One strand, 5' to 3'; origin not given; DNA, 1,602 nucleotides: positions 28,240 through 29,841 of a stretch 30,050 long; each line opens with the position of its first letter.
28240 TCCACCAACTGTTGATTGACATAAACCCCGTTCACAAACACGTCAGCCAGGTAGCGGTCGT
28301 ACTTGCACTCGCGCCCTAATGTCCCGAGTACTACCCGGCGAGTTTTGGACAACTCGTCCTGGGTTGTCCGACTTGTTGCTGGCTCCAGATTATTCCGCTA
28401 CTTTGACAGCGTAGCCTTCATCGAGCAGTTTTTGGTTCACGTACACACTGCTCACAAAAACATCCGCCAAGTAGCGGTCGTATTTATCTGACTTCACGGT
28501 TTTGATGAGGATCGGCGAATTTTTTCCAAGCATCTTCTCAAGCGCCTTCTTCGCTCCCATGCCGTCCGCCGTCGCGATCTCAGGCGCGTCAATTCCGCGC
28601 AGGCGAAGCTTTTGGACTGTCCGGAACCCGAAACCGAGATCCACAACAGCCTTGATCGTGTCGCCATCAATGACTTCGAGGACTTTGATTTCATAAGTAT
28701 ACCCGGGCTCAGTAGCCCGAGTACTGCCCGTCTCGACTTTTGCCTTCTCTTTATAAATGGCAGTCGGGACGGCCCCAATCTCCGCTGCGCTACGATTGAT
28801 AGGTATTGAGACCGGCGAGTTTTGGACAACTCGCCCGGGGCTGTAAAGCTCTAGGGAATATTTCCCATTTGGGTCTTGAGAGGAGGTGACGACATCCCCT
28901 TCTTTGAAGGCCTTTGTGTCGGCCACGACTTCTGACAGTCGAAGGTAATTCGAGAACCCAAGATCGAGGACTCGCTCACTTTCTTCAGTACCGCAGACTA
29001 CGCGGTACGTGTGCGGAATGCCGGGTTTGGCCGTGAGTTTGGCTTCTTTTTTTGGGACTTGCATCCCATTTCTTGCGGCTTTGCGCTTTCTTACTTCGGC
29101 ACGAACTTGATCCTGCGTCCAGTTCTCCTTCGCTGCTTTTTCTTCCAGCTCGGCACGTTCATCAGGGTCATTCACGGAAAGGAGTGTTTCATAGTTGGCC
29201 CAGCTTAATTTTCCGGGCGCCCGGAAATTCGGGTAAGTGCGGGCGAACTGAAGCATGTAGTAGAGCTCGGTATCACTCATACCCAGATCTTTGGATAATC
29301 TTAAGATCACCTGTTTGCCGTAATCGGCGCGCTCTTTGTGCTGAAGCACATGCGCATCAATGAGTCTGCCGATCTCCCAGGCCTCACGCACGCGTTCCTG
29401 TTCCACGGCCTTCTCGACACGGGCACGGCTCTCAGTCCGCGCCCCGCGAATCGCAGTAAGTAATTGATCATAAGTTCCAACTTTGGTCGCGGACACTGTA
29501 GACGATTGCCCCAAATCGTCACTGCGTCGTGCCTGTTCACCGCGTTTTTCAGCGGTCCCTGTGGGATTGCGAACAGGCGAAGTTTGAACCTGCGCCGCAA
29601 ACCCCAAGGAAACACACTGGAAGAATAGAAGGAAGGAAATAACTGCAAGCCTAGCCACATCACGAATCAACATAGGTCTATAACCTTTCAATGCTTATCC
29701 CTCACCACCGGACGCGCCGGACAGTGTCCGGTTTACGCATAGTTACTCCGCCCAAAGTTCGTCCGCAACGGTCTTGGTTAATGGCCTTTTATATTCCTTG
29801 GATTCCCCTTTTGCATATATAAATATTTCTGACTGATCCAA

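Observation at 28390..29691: Unusual secreted nuclease architecture: signal/anchor + YhcG_N (DUF1016) + staphylococcal-nuclease domain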

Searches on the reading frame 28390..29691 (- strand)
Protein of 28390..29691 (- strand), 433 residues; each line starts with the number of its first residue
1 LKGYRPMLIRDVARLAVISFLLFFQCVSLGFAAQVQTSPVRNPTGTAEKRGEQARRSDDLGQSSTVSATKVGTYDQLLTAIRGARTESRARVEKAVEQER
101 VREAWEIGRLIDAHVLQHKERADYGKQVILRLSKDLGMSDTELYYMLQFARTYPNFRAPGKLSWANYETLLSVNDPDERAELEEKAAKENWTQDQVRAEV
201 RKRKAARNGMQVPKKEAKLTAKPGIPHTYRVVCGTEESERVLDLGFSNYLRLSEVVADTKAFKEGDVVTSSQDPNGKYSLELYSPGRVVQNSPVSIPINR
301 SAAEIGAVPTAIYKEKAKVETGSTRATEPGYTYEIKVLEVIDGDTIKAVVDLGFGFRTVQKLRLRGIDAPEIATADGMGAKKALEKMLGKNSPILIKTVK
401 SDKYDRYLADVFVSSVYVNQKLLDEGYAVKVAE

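Call 3: search_protein_families(library=pfam, proteins=[window:28390-29691:-], max_evalue=1)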
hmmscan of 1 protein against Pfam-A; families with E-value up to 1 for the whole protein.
window:28390-29691:- (433 aa): 3 families
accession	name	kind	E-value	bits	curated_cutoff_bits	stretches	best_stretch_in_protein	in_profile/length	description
PF17761.7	DUF1016_N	-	3.3e-19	69.8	32.8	1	84-202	5-132/137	DUF1016 N-terminal domain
PF00565.23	SNase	-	1.2e-09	39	21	1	361-430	1-76/107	Staphylococcal nuclease homologue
PF07939.16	DUF1685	-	0.1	12.8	21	1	344-358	7-21/60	Protein of unknown function (DUF1685)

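Call 4: search_protein_families(library=ncbifam, proteins=[window:28390-29691:-], max_evalue=1)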
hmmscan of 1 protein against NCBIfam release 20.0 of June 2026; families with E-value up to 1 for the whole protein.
window:28390-29691:- (433 aa): 3 families
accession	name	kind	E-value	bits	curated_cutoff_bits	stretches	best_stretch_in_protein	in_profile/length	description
NF047969.1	CaNuclEcnA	equivalog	2.7e-09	37.2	180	2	397-428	89-120/151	calcium-activated nuclease EcnA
NF047694.1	TnucaseNucIStaph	equivalog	7.2e-06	25.6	250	1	324-428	36-144/175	thermonuclease NucI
NF038070.1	LmbU_fam_TF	subfamily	0.0013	18.8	125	1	150-219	69-137/171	LmbU family transcriptional regulator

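Call 11: find_homologous_proteins(query=window:28390-29691:-, max_evalue=0.001)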
Query window:28390-29691:- (433 aa): 1257 proteins with E <= 0.001 among 8000 candidates; the best 120 are listed.
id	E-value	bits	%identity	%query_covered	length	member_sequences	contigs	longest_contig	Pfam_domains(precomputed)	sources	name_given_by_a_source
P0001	6.4e-276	933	100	99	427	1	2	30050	PF17761.8,PF00565.24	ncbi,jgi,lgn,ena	ncbi:MAG: DUF1016 N-terminal domain-containing protein [Candidatus Omnitrophota bacterium]|jgi:endon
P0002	3.3e-120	420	55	92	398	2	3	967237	PF17761.8,PF00565.24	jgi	jgi:endonuclease YncB( thermonuclease family)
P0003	7.9e-119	415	53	96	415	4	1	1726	PF17761.8,PF00565.24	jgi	-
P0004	4.7e-117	410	59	88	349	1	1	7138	PF17761.8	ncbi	ncbi:MAG: DUF1016 N-terminal domain-containing protein, partial [Candidatus Omnitrophota bacterium]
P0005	4.5e-115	403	50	97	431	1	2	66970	PF17761.8,PF00565.24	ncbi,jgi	ncbi:MAG: DUF1016 N-terminal domain-containing protein [Candidatus Omnitrophota bacterium]|jgi:endon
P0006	6.8e-115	403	55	89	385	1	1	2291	PF17761.8,PF00565.24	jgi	-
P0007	2.7e-113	397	49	95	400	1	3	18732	PF17761.8,PF00565.24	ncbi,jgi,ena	ncbi:MAG: DUF1016 N-terminal domain-containing protein [Candidatus Omnitrophota bacterium]|jgi:endon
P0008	1.3e-112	395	52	97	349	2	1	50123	PF17761.8,PF00565.24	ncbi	ncbi:MAG: DUF1016 N-terminal domain-containing protein [Candidatus Omnitrophota bacterium]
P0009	9.7e-110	386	53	93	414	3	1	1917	PF17761.8,PF00565.24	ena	-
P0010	2.4e-109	384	52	90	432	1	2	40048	PF17761.8,PF00565.24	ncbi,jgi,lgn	ncbi:MAG: DUF1016 N-terminal domain-containing protein [Candidatus Omnitrophota bacterium]|jgi:endon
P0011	5.7e-107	376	50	92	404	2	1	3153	PF17761.8,PF00565.24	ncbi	ncbi:MAG: DUF1016 N-terminal domain-containing protein [Candidatus Omnitrophota bacterium]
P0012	7.7e-107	376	51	99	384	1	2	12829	PF17761.8,PF00565.24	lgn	-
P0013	2.6e-106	374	52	93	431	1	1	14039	PF17761.8,PF00565.24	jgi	jgi:endonuclease YncB( thermonuclease family)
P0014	4.9e-106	373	53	93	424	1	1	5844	PF17761.8,PF00565.24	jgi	jgi:endonuclease YncB( thermonuclease family)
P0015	6.0e-106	373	56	84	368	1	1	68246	PF17761.8,PF00565.24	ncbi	ncbi:MAG: DUF1016 N-terminal domain-containing protein [Candidatus Omnitrophota bacterium]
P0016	2.6e-105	371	49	96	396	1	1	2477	PF17761.8,PF00565.24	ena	-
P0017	3.3e-103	364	52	97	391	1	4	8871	PF17761.8,PF00565.24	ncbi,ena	-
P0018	7.2e-103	363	50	90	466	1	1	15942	PF17761.8,PF00565.24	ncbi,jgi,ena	ncbi:MAG: DUF1016 N-terminal domain-containing protein [Candidatus Omnitrophota bacterium]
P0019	4.5e-102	360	50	98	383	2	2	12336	PF17761.8,PF00565.24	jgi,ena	-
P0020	5.3e-102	360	52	84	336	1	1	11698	PF17761.8,PF00565.24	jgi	-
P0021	7.3e-102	360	52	84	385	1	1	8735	PF17761.8,PF00565.24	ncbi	ncbi:MAG: DUF1016 N-terminal domain-containing protein [Candidatus Omnitrophota bacterium]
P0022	1.0e-101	359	53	84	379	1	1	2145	PF17761.8,PF00565.24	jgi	jgi:endonuclease YncB( thermonuclease family)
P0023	2.1e-101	358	49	95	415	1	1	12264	PF17761.8,PF00565.24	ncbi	ncbi:MAG: DUF1016 N-terminal domain-containing protein [Candidatus Omnitrophota bacterium]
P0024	5.7e-101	357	47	97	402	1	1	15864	PF17761.8,PF00565.24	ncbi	ncbi:MAG: DUF1016 N-terminal domain-containing protein [Candidatus Omnitrophota bacterium]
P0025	5.8e-101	357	53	85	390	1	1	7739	PF17761.8,PF00565.24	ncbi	-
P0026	1.7e-100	355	49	97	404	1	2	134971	PF17761.8,PF00565.24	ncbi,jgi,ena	ncbi:MAG: DUF1016 N-terminal domain-containing protein [Candidatus Omnitrophota bacterium]|jgi:endon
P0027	6.4e-100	353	52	84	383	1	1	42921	PF17761.8,PF00565.24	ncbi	ncbi:MAG: DUF1016 N-terminal domain-containing protein [Candidatus Omnitrophota bacterium]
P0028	1.8e-99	352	47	97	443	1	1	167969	PF17761.8,PF00565.24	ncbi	ncbi:MAG: DUF1016 N-terminal domain-containing protein [Candidatus Omnitrophota bacterium]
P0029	4.4e-99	350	50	84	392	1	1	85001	PF17761.8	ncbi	ncbi:MAG: DUF1016 N-terminal domain-containing protein [Candidatus Omnitrophota bacterium]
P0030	7.1e-99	350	51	86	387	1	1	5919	PF17761.8,PF00565.24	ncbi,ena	-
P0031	1.5e-98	349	50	86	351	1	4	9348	PF17761.8,PF00565.24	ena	-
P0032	2.5e-98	348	53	84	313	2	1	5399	PF17761.8,PF00565.24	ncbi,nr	ncbi:MAG: DUF1016 N-terminal domain-containing protein [Candidatus Omnitrophica bacterium]|nr:DUF101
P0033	5.5e-98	347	47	96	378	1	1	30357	PF17761.8,PF00565.24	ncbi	-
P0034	1.7e-97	345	49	84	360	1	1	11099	PF17761.8,PF00565.24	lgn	-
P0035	1.9e-97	345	51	84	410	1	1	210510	PF17761.8,PF00565.24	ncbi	ncbi:MAG: DUF1016 N-terminal domain-containing protein [Candidatus Omnitrophota bacterium]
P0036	3.2e-97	344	50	86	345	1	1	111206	PF17761.8,PF00565.24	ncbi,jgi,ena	-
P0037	3.6e-97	344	50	85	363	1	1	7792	PF17761.8,PF00565.24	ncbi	-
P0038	8.9e-97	343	46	98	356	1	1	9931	PF17761.8,PF00565.24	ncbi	-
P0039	3.3e-96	341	49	85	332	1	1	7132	PF17761.8,PF00565.24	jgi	-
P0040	4.9e-96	340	49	85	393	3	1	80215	PF17761.8,PF00565.24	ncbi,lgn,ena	-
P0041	7.6e-96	340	49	86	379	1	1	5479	PF17761.8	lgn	-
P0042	1.9e-95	339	48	86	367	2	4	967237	PF17761.8,PF00565.24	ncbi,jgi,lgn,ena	jgi:endonuclease YncB( thermonuclease family)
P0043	1.9e-95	339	50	84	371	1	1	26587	PF17761.8,PF00565.24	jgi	-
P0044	1.9e-95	338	50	84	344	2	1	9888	PF17761.8,PF00565.24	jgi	-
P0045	2.4e-95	338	51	86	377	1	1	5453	PF17761.8,PF00565.24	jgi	jgi:micrococcal nuclease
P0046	2.8e-95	338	51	80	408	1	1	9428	PF17761.8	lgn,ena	-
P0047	2.8e-95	338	51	84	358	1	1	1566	PF17761.8,PF00565.24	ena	-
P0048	3.5e-95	338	51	85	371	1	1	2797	PF17761.8,PF00565.24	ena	-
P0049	6.5e-95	337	46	99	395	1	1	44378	PF17761.8,PF00565.24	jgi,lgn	jgi:hypothetical protein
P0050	7.5e-95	337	53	80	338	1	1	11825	PF17761.8,PF00565.24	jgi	jgi:endonuclease YncB( thermonuclease family)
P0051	7.6e-95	337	47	90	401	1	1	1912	PF17761.8,PF00565.24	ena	-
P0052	1.0e-94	336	50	84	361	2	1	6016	PF17761.8,PF00565.24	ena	-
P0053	1.5e-94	336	48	83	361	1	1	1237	PF17761.8,PF00565.24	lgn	-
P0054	2.7e-94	335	50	84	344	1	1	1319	PF17761.8,PF00565.24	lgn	-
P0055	7.7e-94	333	44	98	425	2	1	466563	PF17761.8,PF00565.24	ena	-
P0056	8.3e-94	333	50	86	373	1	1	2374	PF17761.8,PF00565.24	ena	-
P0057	1.0e-93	333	51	84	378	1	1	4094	PF17761.8,PF17762.9,PF00565.24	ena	-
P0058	1.1e-93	333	49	84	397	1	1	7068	PF17761.8,PF00565.24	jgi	-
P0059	1.6e-93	332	48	86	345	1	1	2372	PF17761.8,PF00565.24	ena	-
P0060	1.6e-93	332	49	84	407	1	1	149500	PF17761.8,PF00565.24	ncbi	ncbi:MAG: DUF1016 N-terminal domain-containing protein [Candidatus Omnitrophota bacterium]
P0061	2.0e-93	332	48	84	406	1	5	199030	PF17761.8,PF00565.24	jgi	jgi:endonuclease YncB( thermonuclease family)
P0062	2.1e-93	332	47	87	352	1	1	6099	PF17761.8,PF00565.24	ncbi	-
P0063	2.5e-93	332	49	83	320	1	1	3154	PF17761.8,PF00565.24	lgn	-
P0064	2.7e-93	331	44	97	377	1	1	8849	PF17761.8,PF00565.24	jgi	jgi:endonuclease YncB( thermonuclease family)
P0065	3.4e-93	331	46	88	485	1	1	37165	PF17761.8,PF00565.24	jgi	jgi:endonuclease YncB( thermonuclease family)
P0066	6.8e-93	330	47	86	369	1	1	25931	PF17761.8,PF00565.24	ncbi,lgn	-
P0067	1.5e-92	329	46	98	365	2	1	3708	PF17761.8,PF00565.24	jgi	-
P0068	2.0e-92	329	51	85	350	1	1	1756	PF17761.8,PF00565.24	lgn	-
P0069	2.3e-92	328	49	84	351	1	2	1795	PF17761.8,PF00565.24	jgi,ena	-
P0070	2.5e-92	328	47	91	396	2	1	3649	PF17761.8,PF00565.24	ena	-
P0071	3.4e-92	328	47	86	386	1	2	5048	PF17761.8,PF00565.24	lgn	-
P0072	3.9e-92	328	47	86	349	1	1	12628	PF17761.8,PF00565.24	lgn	-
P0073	4.0e-92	328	50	83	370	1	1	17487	PF17761.8,PF00565.24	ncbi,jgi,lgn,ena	-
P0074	4.2e-92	327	48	84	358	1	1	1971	PF17761.8,PF00565.24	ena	-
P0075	6.2e-92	327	48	86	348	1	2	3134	PF17761.8,PF00565.24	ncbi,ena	-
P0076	9.6e-92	326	46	96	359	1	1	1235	PF17761.8,PF00565.24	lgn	-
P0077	1.3e-91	326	48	86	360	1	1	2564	PF17761.8,PF00565.24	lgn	-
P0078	1.3e-91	326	46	96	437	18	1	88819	PF17761.8,PF00565.24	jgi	-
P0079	1.5e-91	326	48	83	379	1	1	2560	PF17761.8,PF00565.24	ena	-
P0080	1.7e-91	326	44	99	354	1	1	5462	PF17761.8,PF00565.24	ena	-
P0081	1.9e-91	325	48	84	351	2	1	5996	PF17761.8,PF00565.24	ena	-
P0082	2.4e-91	325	48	86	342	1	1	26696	PF17761.8,PF00565.24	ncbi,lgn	-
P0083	2.5e-91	325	48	85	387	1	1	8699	PF17761.8,PF00565.24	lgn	-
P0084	3.1e-91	325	40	97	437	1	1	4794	PF17761.8,PF00565.24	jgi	jgi:endonuclease YncB( thermonuclease family)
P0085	3.3e-91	325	49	84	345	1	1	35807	PF17761.8,PF00565.24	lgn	-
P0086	4.5e-91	324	47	84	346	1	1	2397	PF17761.8,PF00565.24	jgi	-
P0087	8.4e-91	323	48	87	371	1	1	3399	PF17761.8,PF00565.24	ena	-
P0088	9.6e-91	323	49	85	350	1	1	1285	PF17761.8,PF00565.24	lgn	-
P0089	1.4e-90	323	49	84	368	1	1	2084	PF17761.8,PF00565.24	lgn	-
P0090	1.8e-90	322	45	85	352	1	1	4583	PF17761.8,PF00565.24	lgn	-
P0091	2.0e-90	322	49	83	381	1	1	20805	PF17761.8,PF00565.24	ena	-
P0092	2.8e-90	321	45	96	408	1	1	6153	PF17761.8,PF00565.24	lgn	-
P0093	3.8e-90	321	47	84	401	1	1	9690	PF17761.8,PF00565.24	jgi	jgi:endonuclease YncB( thermonuclease family)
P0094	4.1e-90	321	48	84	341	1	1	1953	PF17761.8,PF00565.24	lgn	-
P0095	4.1e-90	321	46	84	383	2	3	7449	PF17761.8,PF00565.24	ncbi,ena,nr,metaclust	ncbi:MAG: hypothetical protein A3G38_02570 [Omnitrophica WOR_2 bacterium RIFCSPLOWO2_12_FULL_51_8]|n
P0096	6.8e-90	320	49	82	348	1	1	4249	PF17761.8,PF00565.24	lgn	-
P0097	8.4e-90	320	47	84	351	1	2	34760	PF17761.8,PF00565.24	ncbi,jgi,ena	-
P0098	8.6e-90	320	46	85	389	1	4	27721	PF17761.8,PF00565.24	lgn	-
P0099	8.7e-90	320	49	84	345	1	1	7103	PF17761.8,PF00565.24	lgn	-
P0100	9.0e-90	320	49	84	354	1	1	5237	PF17761.8,PF00565.24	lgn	-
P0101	1.3e-89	319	49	87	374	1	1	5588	PF17761.8,PF00565.24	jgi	jgi:endonuclease YncB( thermonuclease family)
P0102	1.6e-89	319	45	98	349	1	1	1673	PF17761.8,PF00565.24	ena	-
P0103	2.6e-89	318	46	84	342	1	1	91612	PF17761.8,PF00565.24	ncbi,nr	ncbi:MAG: thermonuclease family protein [Candidatus Omnitrophica bacterium]|nr:thermonuclease family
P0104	3.7e-89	318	47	87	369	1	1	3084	PF17761.8,PF00565.24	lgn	-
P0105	4.0e-89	318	48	84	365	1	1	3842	PF17761.8,PF00565.24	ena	-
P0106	6.8e-89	317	47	85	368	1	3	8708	PF17761.8,PF00565.24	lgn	-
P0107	7.1e-89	317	49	83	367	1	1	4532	PF17761.8,PF00565.24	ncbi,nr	ncbi:MAG TPA: DUF1016 N-terminal domain-containing protein [bacterium]|nr:DUF1016 N-terminal domain-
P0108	7.7e-89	317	46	86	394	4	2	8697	PF17761.8,PF00565.24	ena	-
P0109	1.1e-88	316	49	85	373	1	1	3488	PF17761.8,PF00565.24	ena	-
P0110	1.8e-88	316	47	85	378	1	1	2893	PF17761.8,PF00565.24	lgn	-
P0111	1.9e-88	315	45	84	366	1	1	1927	PF17761.8,PF00565.24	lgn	-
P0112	2.2e-88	315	48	85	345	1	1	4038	PF17761.8,PF00565.24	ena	-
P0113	4.1e-88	314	48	83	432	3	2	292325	PF17761.8,PF00565.24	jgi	-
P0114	6.4e-88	314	48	85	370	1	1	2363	PF17761.8,PF00565.24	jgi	-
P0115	7.2e-88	314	45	95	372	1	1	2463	PF17761.8,PF00565.24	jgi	jgi:hypothetical protein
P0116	8.6e-88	313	48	85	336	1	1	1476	PF17761.8,PF00565.24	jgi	jgi:endonuclease YncB( thermonuclease family)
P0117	9.1e-88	313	46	84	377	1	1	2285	PF17761.8,PF00565.24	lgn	-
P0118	1.1e-87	313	48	84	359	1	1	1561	PF17761.8,PF00565.24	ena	-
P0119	1.7e-87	312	45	86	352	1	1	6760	PF17761.8,PF00565.24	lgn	-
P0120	2.1e-87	312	44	96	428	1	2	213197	PF17761.8,PF00565.24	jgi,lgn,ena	-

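Call 15: find_encoding_contigs(protein=P0002, flank=8000, max_places=3)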
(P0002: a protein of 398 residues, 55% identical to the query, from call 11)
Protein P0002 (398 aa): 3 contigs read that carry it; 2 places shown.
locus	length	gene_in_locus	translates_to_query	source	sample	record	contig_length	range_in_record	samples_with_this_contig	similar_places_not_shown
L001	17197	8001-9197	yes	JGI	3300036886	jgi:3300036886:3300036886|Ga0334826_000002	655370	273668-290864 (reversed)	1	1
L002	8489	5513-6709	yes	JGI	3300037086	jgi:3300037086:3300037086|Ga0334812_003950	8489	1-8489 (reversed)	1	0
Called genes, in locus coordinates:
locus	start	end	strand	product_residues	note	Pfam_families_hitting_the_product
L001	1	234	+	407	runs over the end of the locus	PF00202:Aminotran_3, PF01212:Beta_elim_lyase (faint)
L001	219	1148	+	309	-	PF02729:OTCace_N, PF00185:OTCace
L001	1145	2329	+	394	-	PF00764:Arginosuc_synth, PF20979:Arginosuc_syn_C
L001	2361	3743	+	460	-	PF00206:Lyase_1, PF14698:ASL_C2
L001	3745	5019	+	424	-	PF00278:Orn_DAP_Arg_deC, PF01168:Ala_racemase_N, PF02784:Orn_Arg_deC_N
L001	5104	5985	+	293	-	PF09865:DUF2092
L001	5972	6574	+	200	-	-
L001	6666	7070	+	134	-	-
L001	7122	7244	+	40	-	-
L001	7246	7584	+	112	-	-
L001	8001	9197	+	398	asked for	PF17761:DUF1016_N, PF00565:SNase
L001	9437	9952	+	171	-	-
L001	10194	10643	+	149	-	-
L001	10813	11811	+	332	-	PF02195:ParB_N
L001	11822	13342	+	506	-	-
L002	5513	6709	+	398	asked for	PF17761:DUF1016_N, PF00565:SNase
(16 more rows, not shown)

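Call 16: find_encoding_contigs(protein=P0042, flank=8000, max_places=3)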
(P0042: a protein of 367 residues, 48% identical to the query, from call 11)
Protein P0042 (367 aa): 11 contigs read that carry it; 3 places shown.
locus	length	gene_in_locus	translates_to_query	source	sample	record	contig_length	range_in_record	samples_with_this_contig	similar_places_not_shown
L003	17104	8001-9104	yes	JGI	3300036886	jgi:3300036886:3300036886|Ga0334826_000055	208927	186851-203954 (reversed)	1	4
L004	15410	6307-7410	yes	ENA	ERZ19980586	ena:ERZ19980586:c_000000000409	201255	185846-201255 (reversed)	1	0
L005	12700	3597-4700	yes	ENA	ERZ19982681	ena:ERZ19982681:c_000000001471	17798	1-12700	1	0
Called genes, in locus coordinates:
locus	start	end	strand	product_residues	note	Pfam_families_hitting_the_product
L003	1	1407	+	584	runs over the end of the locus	PF03717:PBP_dimer, PF21922:PBP_dimer_2 (faint), PF00905:Transpeptidase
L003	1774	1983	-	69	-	-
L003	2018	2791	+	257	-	PF00106:adh_short, PF08659:KR (weak), PF13561:adh_short_C2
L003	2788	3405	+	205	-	PF00588:SpoU_methylase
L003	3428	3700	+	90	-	PF00708:Acylphosphatase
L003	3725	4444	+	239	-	PF00149:Metallophos, PF12850:Metallophos_2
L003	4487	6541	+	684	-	PF22745:Nlig-Ia, PF01653:DNA_ligase_aden, PF03120:OB_DNA_ligase, PF03119:DNA_ligase_ZBD (weak), PF12826:HHH_2, PF14520:HHH_5 (weak), PF00533:BRCT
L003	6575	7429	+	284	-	-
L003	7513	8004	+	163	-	-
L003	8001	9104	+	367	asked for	PF17761:DUF1016_N, PF00565:SNase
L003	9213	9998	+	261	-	-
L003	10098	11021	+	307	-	PF02899:Phage_int_SAM_1, PF00589:Phage_integrase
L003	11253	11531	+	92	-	PF00170:bZIP_1 (weak)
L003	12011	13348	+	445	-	PF00206:Lyase_1, PF10397:ADSL_C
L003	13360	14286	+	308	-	PF01259:SAICAR_synt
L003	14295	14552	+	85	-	PF02700:PurS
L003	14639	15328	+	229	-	PF07685:GATase_3, PF13507:GATase_5, PF00117:GATase (weak), PF01965:DJ-1_PfpI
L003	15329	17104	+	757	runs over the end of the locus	PF18072:FGAR-AT_linker, PF00586:AIRS, PF02769:AIRS_C, PF00586:AIRS, PF02769:AIRS_C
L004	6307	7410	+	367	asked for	PF17761:DUF1016_N, PF00565:SNase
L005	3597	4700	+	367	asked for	PF17761:DUF1016_N, PF00565:SNase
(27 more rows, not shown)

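Call 25: predict_structure(alignment_id=A1)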
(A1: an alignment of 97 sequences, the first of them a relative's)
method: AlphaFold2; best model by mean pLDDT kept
length: 427 residues; sequences in the alignment: 97
mean_pLDDT: 82.2   pTM: 0.63
mean pLDDT of the five models: 82.2, 81.0, 80.5, 80.0, 79.0
residues with pLDDT >= 90: 217; 70-90: 119; 50-70: 63; < 50: 28
segments of 3 or more residues with pLDDT < 50: 26-28, 39-56
pLDDT, mean of each block of 10 residues (from residue 1): 66 80 56 51 45 47 83 92 75 89 93 80 94 91 90 78 93 94 92 90 68 91 93 93 93 92 87 84 66 77 61 52 83 97 93 95 91 96 91 77 94 95 87
secondary structure, 60 per line:
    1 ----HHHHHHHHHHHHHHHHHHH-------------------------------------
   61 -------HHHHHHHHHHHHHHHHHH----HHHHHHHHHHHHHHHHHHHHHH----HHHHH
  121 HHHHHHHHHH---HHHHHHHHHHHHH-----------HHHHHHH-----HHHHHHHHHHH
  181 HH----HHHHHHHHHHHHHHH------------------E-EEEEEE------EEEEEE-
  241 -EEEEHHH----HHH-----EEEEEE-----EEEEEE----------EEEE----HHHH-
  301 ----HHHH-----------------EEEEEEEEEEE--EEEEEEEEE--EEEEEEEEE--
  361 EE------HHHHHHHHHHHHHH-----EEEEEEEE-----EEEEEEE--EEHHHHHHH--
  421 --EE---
elements in order: H5-23 H68-85 H90-111 H116-130 H134-146 H158-164 H170-182 H187-201 E222-227 E234-239 E242-245 E261-266 E272-277 E288-291 H296-299 H305-308 E326-336 E339-347 E350-358 H369-382 E388-395 E401-407 H412-418
